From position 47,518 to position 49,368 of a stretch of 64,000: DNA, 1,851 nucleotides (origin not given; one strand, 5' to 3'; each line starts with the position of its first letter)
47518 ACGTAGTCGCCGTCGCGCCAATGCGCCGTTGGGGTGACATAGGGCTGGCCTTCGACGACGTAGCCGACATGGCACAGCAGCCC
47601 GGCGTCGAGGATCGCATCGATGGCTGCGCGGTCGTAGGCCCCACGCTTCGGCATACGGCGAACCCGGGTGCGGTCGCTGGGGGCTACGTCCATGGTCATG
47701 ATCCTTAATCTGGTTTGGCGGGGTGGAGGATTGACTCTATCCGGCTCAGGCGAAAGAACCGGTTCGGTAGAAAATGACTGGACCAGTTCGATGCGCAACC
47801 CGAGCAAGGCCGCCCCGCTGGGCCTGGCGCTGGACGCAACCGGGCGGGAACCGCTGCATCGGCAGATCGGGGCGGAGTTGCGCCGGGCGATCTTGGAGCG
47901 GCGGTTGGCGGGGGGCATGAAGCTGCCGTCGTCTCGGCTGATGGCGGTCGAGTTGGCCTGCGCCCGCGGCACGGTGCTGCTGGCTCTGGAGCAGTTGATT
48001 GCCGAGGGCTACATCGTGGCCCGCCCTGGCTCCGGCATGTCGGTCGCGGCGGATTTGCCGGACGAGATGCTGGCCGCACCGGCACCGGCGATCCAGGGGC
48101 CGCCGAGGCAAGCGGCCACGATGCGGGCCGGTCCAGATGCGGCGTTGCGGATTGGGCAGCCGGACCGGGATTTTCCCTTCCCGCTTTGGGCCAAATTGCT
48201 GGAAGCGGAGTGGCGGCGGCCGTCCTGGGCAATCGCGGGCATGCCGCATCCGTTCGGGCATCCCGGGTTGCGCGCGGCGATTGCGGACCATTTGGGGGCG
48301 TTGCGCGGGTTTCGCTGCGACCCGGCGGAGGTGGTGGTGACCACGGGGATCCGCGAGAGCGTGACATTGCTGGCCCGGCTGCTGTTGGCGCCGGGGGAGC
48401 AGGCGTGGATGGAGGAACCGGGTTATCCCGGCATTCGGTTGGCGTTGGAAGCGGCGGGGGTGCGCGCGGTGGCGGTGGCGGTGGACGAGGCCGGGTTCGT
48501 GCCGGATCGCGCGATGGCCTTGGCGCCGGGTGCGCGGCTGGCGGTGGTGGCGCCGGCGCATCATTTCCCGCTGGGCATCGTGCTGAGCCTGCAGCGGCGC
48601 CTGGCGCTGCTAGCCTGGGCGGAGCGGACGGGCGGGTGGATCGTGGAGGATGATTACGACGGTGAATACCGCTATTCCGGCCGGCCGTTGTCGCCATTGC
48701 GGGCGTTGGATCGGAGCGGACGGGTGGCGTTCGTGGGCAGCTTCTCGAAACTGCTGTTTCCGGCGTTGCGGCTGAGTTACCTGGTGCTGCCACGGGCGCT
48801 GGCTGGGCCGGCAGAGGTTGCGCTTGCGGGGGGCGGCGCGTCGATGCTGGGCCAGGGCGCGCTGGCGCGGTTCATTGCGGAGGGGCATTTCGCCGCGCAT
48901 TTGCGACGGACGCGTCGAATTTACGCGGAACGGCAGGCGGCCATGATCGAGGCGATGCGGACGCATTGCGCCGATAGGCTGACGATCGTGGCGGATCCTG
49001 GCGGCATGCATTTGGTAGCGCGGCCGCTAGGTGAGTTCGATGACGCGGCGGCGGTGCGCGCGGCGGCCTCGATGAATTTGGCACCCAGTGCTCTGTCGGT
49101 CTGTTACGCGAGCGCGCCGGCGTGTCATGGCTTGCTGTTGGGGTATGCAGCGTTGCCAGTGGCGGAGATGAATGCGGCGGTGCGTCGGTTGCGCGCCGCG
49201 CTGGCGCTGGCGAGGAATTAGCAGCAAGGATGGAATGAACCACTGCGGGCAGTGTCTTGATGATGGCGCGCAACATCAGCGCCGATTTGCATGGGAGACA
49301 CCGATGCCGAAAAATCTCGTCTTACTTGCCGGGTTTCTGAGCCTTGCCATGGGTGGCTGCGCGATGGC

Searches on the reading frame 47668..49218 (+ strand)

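Call 12: search_protein_families(library=pfam, proteins=[window:47668-49218:+], max_evalue=0.001)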
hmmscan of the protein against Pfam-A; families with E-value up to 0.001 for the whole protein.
window:47668-49218:+ (517 aa): 2 families
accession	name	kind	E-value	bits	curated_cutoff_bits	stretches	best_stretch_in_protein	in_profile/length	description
PF00155.27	Aminotran_1_2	-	4.1e-15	56.3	19.7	1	188-507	34-360/361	Aminotransferase class I and II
PF00392.27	GntR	-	1.1e-10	41.5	27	1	65-126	3-64/64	Bacterial regulatory proteins, gntR family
